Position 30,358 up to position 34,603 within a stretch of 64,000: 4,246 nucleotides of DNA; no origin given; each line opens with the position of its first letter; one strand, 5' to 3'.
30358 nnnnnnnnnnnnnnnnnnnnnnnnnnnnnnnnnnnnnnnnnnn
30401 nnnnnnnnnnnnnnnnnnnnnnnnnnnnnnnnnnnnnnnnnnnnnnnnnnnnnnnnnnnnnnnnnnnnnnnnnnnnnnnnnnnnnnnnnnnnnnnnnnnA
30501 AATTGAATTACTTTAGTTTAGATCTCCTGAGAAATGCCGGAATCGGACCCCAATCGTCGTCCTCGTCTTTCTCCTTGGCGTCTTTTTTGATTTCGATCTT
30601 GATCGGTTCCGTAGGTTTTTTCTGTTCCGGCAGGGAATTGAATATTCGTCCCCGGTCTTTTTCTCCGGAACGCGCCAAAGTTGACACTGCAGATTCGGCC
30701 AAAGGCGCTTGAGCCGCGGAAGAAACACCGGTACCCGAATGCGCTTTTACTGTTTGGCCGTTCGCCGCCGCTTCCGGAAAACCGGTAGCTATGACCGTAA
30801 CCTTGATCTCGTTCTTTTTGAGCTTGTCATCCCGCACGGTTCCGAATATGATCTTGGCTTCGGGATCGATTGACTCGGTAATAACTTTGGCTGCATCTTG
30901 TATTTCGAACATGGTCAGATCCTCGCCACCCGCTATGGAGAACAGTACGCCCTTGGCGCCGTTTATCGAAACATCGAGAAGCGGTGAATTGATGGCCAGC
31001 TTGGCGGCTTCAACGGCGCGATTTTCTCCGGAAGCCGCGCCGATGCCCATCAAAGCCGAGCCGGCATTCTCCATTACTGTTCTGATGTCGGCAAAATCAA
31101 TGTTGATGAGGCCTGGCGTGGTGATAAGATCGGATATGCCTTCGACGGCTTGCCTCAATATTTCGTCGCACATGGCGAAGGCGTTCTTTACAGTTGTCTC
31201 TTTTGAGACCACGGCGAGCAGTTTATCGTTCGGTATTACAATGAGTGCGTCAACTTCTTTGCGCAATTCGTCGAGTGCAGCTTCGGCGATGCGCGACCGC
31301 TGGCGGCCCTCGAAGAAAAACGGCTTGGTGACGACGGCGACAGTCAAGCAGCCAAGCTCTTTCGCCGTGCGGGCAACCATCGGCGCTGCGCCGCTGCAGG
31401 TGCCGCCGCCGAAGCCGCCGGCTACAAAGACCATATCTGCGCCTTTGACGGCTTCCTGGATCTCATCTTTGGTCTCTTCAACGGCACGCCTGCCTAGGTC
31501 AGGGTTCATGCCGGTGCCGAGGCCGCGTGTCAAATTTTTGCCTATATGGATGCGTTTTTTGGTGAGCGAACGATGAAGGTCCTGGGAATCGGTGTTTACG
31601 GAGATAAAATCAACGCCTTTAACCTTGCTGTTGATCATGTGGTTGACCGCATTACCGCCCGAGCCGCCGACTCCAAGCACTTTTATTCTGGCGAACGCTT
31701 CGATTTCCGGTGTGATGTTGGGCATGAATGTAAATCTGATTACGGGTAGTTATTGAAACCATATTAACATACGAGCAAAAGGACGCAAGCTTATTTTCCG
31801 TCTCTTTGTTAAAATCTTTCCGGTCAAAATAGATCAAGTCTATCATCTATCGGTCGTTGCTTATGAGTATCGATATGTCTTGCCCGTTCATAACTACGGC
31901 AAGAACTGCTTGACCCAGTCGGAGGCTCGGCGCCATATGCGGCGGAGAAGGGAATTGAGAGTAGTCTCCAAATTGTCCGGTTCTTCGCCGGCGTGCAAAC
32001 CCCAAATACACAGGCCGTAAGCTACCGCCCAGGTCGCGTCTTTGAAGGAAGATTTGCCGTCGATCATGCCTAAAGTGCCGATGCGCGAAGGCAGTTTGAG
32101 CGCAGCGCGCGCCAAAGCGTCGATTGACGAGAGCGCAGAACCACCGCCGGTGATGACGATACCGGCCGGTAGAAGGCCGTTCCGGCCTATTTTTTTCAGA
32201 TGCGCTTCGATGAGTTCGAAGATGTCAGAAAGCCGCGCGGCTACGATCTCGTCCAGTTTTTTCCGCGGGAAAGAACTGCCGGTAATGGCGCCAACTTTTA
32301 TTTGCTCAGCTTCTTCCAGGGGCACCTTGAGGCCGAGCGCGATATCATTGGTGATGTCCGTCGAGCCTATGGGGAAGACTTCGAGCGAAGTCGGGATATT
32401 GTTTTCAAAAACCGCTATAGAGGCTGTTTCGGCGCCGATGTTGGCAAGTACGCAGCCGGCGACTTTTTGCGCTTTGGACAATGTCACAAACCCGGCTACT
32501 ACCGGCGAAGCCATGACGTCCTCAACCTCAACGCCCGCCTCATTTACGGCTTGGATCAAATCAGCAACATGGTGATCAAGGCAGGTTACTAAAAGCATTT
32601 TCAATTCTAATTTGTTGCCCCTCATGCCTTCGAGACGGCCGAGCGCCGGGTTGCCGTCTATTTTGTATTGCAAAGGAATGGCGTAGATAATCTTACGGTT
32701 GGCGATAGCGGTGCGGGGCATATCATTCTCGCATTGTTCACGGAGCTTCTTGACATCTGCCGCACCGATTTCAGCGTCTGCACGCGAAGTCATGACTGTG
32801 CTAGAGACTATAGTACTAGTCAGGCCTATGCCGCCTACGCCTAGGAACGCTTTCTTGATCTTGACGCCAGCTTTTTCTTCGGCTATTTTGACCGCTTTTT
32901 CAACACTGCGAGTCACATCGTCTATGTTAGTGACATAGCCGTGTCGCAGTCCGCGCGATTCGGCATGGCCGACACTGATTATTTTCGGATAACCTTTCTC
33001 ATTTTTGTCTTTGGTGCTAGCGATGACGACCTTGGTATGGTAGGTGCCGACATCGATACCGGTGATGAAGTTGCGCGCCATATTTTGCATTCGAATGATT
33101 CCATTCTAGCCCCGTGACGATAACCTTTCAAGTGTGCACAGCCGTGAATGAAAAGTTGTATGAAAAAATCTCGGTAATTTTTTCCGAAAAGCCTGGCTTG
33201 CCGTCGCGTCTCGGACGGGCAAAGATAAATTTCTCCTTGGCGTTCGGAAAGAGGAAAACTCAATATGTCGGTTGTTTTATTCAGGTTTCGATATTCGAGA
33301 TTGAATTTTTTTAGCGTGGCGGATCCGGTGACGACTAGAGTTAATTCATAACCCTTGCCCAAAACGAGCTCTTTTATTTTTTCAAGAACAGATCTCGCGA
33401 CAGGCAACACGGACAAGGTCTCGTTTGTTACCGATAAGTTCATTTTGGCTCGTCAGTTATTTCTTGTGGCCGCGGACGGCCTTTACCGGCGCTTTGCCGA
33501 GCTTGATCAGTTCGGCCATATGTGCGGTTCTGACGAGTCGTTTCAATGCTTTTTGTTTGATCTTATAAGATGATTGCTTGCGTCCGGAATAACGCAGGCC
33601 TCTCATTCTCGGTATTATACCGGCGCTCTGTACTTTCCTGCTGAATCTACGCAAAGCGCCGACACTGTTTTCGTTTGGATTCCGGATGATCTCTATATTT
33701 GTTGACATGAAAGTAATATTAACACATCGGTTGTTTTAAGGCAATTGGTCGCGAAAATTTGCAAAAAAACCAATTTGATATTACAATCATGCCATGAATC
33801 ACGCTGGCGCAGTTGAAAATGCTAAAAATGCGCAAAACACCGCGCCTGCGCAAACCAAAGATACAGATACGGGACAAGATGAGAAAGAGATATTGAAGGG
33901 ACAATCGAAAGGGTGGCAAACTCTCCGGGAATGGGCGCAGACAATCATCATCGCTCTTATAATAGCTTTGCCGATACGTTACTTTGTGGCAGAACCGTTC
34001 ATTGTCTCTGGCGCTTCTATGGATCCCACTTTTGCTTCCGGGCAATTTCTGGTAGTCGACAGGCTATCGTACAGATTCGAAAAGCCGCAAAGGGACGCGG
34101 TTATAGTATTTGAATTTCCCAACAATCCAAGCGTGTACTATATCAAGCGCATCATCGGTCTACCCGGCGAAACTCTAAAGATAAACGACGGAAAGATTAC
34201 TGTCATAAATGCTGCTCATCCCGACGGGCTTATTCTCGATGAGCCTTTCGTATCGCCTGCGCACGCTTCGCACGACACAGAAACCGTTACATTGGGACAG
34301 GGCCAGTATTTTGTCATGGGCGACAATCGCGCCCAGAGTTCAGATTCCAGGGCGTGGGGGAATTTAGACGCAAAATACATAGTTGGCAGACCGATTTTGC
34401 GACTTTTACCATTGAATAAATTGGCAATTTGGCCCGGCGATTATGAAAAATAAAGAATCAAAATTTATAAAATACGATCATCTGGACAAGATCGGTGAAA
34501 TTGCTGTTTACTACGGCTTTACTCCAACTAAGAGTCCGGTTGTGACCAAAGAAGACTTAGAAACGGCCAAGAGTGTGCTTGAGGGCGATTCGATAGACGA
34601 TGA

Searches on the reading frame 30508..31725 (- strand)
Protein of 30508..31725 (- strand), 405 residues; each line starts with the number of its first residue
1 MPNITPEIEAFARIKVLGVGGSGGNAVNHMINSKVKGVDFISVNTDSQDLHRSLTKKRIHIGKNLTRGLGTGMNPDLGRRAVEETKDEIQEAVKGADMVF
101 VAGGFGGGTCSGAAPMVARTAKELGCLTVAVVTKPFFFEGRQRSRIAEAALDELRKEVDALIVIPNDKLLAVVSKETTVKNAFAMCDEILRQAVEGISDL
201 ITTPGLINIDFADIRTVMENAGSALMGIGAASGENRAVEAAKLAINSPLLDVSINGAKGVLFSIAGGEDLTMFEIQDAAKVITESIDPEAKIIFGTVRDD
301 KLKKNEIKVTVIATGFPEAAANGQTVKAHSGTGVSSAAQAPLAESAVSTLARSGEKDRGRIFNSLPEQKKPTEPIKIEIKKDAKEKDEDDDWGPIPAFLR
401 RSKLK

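Call 81: search_protein_families(library=pfam, max_evalue=0.001, proteins=[window:30508-31725:-])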
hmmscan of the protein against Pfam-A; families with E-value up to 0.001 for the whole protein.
window:30508-31725:- (405 aa): 2 families
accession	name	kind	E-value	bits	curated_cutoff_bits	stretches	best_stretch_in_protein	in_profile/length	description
PF00091.31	Tubulin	-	2e-45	155.8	33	1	13-173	1-189/190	Tubulin/FtsZ family, GTPase domain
PF12327.13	FtsZ_C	-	2.4e-34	117.9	27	1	222-316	1-94/95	FtsZ family, C-terminal domain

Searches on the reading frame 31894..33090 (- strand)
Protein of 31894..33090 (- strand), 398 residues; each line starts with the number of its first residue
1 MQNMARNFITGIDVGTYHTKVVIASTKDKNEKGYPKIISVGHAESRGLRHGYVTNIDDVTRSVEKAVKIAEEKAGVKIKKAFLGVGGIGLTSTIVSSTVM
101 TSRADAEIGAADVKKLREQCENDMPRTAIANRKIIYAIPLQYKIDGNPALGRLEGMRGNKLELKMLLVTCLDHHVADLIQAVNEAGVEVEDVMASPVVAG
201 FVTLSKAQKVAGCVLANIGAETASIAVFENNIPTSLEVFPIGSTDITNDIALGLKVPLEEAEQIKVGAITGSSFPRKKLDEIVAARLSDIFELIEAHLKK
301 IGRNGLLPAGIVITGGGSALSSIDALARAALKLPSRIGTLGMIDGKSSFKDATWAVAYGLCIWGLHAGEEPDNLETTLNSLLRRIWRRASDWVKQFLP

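Call 81: search_protein_families(library=pfam, max_evalue=0.001, proteins=[window:31894-33090:-])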
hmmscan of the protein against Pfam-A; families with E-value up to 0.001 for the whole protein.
window:31894-33090:- (398 aa): 3 families
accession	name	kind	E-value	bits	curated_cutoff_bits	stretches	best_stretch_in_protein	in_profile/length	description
PF14450.12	FtsA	-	3.6e-20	73.1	31.8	1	214-359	1-127/127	Cell division protein FtsA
PF02491.25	SHS2_FTSA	-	6.1e-09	36.6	25.4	1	95-169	7-79/79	SHS2 domain inserted in FTSA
PF11104.14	PilM_2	-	5.3e-06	26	27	1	162-336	125-303/340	Type IV pilus assembly protein PilM;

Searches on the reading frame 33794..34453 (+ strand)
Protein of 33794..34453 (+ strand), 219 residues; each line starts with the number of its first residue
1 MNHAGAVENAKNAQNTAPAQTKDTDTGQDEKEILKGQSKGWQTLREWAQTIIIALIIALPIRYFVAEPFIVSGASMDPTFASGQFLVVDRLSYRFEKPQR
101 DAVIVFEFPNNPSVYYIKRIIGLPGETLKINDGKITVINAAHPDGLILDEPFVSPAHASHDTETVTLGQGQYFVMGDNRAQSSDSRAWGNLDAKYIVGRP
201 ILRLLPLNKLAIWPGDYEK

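Call 81: search_protein_families(library=pfam, max_evalue=0.001, proteins=[window:33794-34453:+])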
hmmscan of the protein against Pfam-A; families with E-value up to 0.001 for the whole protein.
window:33794-34453:+ (219 aa): 1 family
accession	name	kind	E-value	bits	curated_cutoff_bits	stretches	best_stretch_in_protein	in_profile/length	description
PF10502.14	Peptidase_S26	-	1.2e-42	146.2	22.9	1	45-202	2-165/168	Signal peptidase, peptidase S26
